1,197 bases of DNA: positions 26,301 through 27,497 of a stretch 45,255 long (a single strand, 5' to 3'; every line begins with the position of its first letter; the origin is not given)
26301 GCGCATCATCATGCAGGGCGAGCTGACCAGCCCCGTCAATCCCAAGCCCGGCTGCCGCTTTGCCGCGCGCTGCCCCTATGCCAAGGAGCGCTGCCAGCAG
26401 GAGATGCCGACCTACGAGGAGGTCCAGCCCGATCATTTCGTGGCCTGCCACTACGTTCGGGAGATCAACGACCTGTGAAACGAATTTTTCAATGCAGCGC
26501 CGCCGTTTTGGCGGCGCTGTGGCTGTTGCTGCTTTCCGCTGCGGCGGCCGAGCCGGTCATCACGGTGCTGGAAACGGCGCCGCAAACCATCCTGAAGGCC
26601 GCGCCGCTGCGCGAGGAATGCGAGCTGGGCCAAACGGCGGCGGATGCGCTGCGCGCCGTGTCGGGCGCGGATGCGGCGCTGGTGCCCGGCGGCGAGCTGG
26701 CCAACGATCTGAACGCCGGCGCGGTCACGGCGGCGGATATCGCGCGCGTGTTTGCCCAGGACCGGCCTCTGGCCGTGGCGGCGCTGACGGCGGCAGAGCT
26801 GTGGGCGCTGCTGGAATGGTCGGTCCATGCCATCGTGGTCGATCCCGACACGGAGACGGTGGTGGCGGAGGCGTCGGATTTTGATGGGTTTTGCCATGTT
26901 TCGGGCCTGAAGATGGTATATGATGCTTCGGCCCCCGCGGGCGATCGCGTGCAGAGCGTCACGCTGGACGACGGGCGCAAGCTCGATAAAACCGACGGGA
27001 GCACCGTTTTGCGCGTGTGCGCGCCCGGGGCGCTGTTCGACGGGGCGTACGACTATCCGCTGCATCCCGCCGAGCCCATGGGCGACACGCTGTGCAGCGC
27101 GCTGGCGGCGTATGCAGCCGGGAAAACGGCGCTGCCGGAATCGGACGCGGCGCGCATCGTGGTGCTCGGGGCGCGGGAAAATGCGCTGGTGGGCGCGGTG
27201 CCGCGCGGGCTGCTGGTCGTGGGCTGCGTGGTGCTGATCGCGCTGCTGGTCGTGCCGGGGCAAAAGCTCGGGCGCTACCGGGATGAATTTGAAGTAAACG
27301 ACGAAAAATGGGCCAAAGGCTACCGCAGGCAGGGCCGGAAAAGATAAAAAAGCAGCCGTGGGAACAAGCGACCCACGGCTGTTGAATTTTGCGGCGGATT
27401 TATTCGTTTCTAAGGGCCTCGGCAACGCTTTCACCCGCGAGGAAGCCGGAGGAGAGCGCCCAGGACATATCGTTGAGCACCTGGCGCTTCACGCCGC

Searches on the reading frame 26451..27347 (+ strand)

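Call 36: search_protein_families(library=pfam, proteins=[window:26451-27347:+], max_evalue=0.001)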
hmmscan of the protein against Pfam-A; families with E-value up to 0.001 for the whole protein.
window:26451-27347:+ (298 aa): 1 family
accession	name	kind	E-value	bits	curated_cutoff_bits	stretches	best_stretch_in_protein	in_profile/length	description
PF02872.23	5_nucleotid_C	-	9.2e-21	75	23.6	1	54-182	19-136/158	5'-nucleotidase, C-terminal domain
